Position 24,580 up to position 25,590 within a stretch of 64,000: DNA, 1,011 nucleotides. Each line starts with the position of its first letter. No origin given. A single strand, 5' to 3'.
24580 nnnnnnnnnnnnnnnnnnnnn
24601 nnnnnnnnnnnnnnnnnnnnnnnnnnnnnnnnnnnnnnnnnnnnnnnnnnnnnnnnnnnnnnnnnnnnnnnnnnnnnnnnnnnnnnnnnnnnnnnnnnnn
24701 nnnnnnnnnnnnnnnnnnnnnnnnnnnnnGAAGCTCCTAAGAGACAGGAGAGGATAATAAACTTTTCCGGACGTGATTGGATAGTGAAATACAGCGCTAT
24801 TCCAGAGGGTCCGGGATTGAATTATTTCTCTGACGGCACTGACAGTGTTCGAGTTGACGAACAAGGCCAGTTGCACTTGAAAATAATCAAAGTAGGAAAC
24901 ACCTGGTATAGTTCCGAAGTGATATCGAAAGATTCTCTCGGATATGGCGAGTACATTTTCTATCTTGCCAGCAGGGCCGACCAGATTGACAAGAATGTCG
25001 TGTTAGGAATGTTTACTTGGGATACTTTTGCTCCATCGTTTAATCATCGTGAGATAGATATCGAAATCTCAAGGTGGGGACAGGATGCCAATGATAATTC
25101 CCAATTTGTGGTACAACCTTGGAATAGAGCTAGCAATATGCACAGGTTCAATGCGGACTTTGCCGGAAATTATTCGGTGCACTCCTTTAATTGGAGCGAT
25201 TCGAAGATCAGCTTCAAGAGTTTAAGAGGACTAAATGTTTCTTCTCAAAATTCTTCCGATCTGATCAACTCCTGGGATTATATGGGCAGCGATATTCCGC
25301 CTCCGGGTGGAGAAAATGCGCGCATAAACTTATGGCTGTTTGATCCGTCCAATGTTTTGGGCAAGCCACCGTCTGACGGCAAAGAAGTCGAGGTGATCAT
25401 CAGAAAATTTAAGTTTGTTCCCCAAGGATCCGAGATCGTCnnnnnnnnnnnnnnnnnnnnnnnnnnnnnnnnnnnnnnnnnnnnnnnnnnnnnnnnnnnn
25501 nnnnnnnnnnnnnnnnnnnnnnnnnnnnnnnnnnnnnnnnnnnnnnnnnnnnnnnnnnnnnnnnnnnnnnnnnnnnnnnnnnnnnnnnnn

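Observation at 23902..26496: Large surface protein with tandem duplicated domains, (TP)6 linker, GH16-like catalytic motif and a PGF-CTERM-like anchor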

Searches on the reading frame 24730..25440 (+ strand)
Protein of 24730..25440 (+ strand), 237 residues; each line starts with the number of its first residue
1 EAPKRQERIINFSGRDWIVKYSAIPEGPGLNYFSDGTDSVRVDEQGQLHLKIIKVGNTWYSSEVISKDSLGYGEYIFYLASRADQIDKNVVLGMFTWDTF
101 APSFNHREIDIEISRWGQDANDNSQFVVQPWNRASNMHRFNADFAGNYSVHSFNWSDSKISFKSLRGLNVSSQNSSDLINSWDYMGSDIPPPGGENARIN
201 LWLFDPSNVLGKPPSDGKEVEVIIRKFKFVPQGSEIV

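Call 10: search_protein_families(library=ncbifam, proteins=[window:24730-25440:+], max_evalue=10)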
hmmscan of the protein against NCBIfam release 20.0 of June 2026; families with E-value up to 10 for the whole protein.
window:24730-25440:+ (237 aa): 0 families

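Call 24: search_solved_structures(query=A1, max_evalue=10, show_alignments=3)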
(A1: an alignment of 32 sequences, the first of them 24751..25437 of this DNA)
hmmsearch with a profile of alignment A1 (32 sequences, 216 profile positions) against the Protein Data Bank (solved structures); distinct sequences matched with E-value up to 10: 10.
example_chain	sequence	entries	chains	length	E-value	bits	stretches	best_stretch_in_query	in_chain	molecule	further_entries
1mac_A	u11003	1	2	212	8.9e-06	28.6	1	27-154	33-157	1,3-1,4-BETA-D-GLUCAN 4-GLUCANOHYDROLASE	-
1byh_A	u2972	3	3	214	1.1e-05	28.3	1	27-154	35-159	HYBRID | 1,3-1,4-BETA-GLUCANASE | 1,3-1,4-BETA-D-GLUCAN 4-GLUCANOHYDROLASE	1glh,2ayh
1gbg_A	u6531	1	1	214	2.5e-05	27.2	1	27-155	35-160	(1,3-1,4)-BETA-D-GLUCAN 4 GLUCANOHYDROLASE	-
3o5s_A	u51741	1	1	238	5.6e-05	26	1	27-155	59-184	Beta-glucanase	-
1ajo_A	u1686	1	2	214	0.00018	24.4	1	27-104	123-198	CIRCULARLY PERMUTED (1-3,1-4)-BETA-D-GLUCAN 4-GLUCANOHYDROLASE CPA16M-127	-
3i4i_A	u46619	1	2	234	0.0013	21.6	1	49-154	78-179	1,3-1,4-beta-glucanase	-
1ajk_A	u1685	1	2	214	0.0019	21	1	80-154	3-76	CIRCULARLY PERMUTED (1-3,1-4)-BETA-D-GLUCAN 4-GLUCANOHYDROLASE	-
3wvj_A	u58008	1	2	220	0.002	20.9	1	52-154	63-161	Beta-glucanase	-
1cpn_A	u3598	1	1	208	0.0046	19.8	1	52-154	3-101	CIRCULARLY PERMUTED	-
1cpm_A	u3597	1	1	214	0.0086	18.9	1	52-154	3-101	CIRCULARLY PERMUTED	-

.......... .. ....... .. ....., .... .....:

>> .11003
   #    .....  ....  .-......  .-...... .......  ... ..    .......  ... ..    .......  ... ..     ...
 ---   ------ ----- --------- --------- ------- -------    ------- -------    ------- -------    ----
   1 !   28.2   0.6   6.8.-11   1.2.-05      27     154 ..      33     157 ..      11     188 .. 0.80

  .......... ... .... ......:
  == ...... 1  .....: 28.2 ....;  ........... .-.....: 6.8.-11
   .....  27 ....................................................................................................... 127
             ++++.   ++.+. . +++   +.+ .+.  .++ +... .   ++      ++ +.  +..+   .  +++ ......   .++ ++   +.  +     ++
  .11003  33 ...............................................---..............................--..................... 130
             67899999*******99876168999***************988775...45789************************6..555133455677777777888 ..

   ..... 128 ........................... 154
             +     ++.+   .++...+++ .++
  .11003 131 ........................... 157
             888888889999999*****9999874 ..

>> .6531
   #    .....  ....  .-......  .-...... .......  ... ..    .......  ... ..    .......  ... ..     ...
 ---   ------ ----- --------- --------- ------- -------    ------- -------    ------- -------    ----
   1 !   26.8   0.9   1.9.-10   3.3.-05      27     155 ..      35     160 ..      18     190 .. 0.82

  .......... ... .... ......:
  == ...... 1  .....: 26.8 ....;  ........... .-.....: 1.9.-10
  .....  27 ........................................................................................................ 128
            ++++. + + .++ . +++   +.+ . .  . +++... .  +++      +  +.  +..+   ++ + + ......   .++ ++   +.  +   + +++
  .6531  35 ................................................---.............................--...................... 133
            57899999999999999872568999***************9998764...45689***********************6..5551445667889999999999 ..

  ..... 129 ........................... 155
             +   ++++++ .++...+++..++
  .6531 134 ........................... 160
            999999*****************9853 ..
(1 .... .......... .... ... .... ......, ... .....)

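Call 34: predict_structure(alignment_id=A1)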
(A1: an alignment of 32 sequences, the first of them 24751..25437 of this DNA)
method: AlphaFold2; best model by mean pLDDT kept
length: 229 residues; sequences in the alignment: 32
mean_pLDDT: 95.6   pTM: 0.92
mean pLDDT of the five models: 95.6, 95.0, 94.2, 93.6, 91.7
residues with pLDDT >= 90: 211; 70-90: 16; 50-70: 2; < 50: 0
segments of 3 or more residues with pLDDT < 50: none
pLDDT, mean of each block of 10 residues (from residue 1): 98 96 93 98 98 98 98 96 98 95 97 96 94 92 98 97 91 96 96 95 93 98 86
secondary structure, 60 per line:
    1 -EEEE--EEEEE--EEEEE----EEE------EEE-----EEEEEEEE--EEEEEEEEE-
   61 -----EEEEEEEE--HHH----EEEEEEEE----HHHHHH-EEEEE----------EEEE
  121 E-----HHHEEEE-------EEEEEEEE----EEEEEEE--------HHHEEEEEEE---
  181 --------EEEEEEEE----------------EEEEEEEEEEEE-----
elements in order: E2-5 E8-12 E15-19 E24-26 E33-35 E41-48 E51-59 E66-73 E83-90 H95-100 E102-106 E117-121 E130-133 E141-148 E153-159 E171-177 E189-196 E213-224

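Call 39: fold_search(model_id=the predicted structure, library=pdb)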
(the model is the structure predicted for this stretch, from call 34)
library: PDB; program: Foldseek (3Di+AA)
matches with E <= 10: 1695; with E <= 0.001: 163
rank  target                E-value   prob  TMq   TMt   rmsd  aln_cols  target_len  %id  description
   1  1gbg                  1.1e-09  1.00  0.67  0.72   4.2       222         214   18  BACILLUS LICHENIFORMIS BETA-GLUCANASE (released 1995-12-07)
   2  3o5s                  3.2e-09  1.00  0.66  0.70   4.3       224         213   18  Crystal Structure of the endo-beta-1,3-1,4 glucanase from Bacillus subtilis (strain 168) (released 2011-07-13)
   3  3i4i_B                5.4e-09  1.00  0.63  0.67   4.7       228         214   18  Crystal structure of a prokaryotic beta-1,3-1,4-glucanase (lichenase) derived from a mouse hindgut metagenome (released 2010-07-21)
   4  1mac_A                8.8e-09  1.00  0.66  0.71   4.3       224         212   19  CRYSTAL STRUCTURE AND SITE-DIRECTED MUTAGENESIS OF BACILLUS MACERANS ENDO-1,3-1,4-BETA-GLUCANASE (released 1995-02-27)
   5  3i4i_A                9.8e-09  1.00  0.63  0.67   4.6       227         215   19  Crystal structure of a prokaryotic beta-1,3-1,4-glucanase (lichenase) derived from a mouse hindgut metagenome (released 2010-07-21)
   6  8va4                  9.8e-09  1.00  0.62  0.59   5.5       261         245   16  Crystal structure of CapGH16_3 enzyme retrieved from capybara gut metagenome (released 2024-10-23)
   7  8xph_A                1.0e-08  1.00  0.57  0.52   6.2       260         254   15  Marine Planctomycetes laminarinase PtLam (released 2024-08-28)
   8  3wvj_A                1.2e-08  1.00  0.66  0.69   4.4       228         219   18  The crystal structure of native glycosidic hydrolase (released 2015-06-24)
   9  1u0a_A                1.2e-08  1.00  0.66  0.70   4.6       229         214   18  Crystal structure of the engineered beta-1,3-1,4-endoglucanase H(A16-M) in complex with beta-glucan tetrasaccharide (released 2005-09-06)
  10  3wvj_B                1.3e-08  1.00  0.64  0.67   4.7       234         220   20  The crystal structure of native glycosidic hydrolase (released 2015-06-24)
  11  1byh_A                1.9e-08  1.00  0.69  0.73   4.3       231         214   19  MOLECULAR AND ACTIVE-SITE STRUCTURE OF A BACILLUS (1-3,1-4)-BETA-GLUCANASE (released 1993-10-31)
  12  4w65                  2.2e-08  1.00  0.59  0.59   6.7       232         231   15  Crystal Structure of Glycosyl hydrolase family protein from Mycobacterium fortuitum (released 2014-09-03)
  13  5nbo_A                2.7e-08  1.00  0.62  0.60   5.0       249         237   16  Bacteroides ovatus mixed linkage glucan PUL (MLGUL) GH16 (released 2017-10-25)
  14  4pq9_A                3.8e-08  1.00  0.63  0.62   5.0       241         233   15  Crystal Structure of a Beta-1,3-glucanase from Mycobacterium marinum (released 2014-03-12)
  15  4bow_A                4.7e-08  1.00  0.60  0.56   5.4       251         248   13  Crystal structure of LamA_E269S from Z. galactanivorans in complex with laminaritriose and laminaritetraose (released 2013-12-18)
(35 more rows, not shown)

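Call 47: find_related_loci(query=A1, collection=genome_contigs, flank=6000)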
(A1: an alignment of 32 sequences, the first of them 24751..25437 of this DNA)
Query A1 (229 aa) in genome_contigs; peptide patterns used: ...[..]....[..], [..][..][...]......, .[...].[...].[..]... (x = any residue, [..] = any of these).
600 stretches matched a pattern (row limit reached: there are more); 570 encode a relative of the query (tblastn E <= 1e-3); the best 80 are kept; 80 distinct loci.
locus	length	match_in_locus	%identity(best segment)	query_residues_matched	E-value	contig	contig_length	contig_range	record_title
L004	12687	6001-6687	77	1-229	3e-118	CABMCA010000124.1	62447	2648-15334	uncultured archaeon isolate LFW-24 genome assembly, contig: LFW24_93, whole genome shotgun sequence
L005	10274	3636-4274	59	3-223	6e-84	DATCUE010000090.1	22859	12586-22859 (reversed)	MAG TPA_asm: Candidatus Methanoperedens sp. isolate SMAG_U7350 k141_69684, whole genome shotgun sequence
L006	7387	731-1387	59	1-224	2e-83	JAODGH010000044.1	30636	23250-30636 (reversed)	MAG: Methanosarcinales archaeon isolate INS_M10_B59-AMOR_5b 1-CGB6-2_contig_3372, whole genome shotgun sequence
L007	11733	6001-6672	59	1-223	3e-83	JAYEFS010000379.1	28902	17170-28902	MAG: Methanobacteriota archaeon isolate MAG266 MAG266_393, whole genome shotgun sequence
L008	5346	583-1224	56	1-223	7e-78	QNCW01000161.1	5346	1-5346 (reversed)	MAG: Candidatus Latescibacterota bacterium isolate B68_G9 B68_Guay9_scaffold_28859, whole genome shotgun sequence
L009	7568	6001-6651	53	1-223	9e-77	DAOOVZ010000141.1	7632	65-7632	MAG TPA_asm: Candidatus Hydrogenedens sp. isolate AMR_MDS_2428 NODE_5811_length_7632_cov_3.780916, whole genome shotgun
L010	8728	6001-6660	52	1-225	1e-76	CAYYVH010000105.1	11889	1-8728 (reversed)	MAG TPA_asm: uncultured Anaerolineales bacterium isolate binchicken_co275_18 genome assembly, contig: NODE_8179_length_1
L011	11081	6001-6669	54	1-224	4e-76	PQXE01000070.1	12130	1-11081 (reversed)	MAG: Deltaproteobacteria bacterium isolate E20SeepSRB2 NODE_70_length_12130_cov_14.7099, whole genome shotgun sequence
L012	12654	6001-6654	52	1-224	6e-76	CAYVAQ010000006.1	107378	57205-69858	MAG TPA_asm: uncultured Methanoregula sp. isolate binchicken_co20_287 genome assembly, contig: NODE_493_length_107378_co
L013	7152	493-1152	54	1-226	3e-74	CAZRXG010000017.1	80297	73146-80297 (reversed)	MAG TPA_asm: uncultured Anaerolineae bacterium isolate binchicken_co178_148 genome assembly, contig: NODE_604_length_802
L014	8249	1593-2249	51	1-225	1e-73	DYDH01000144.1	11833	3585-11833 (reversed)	MAG TPA_asm: Herpetosiphon sp. isolate IMS_BF NODE_1264_length_11862_cov_5.7587, whole genome shotgun sequence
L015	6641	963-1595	51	1-224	5e-73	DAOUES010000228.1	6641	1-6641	MAG TPA_asm: Anaerolineae bacterium isolate N6_304 k139_1929270, whole genome shotgun sequence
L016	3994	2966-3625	52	1-223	6e-72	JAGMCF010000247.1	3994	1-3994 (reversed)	MAG: Candidatus Cloacimonadota bacterium isolate RS_16_45 ZL425.bin.45.fa_247, whole genome shotgun sequence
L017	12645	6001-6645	51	1-223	2e-71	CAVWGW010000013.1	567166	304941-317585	MAG: uncultured Chloroflexia bacterium isolate MFD04716.bin.3.335 genome assembly, contig: contig_4411, whole genome sho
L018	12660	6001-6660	50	1-225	3e-71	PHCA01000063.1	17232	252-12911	MAG: Chloroflexi bacterium HGW-Chloroflexi-1 bjp_ig2158_scaffold_3244, whole genome shotgun sequence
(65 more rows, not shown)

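Call 61: search_protein_families(library=pfam, alignment_id=A1, max_evalue=0.01)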
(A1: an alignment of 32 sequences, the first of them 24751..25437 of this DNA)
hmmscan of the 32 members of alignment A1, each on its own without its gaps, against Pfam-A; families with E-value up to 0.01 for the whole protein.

A. member 1, window:24751-25437:+ (229 aa): 0 families

B. families by the number of members that match (of 32 scanned): 2 families
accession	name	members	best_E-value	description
PF00722.28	Glyco_hydro_16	4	2e-06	Glycosyl hydrolases family 16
PF03545.18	YopE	1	0.0036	Yersinia virulence determinant (YopE)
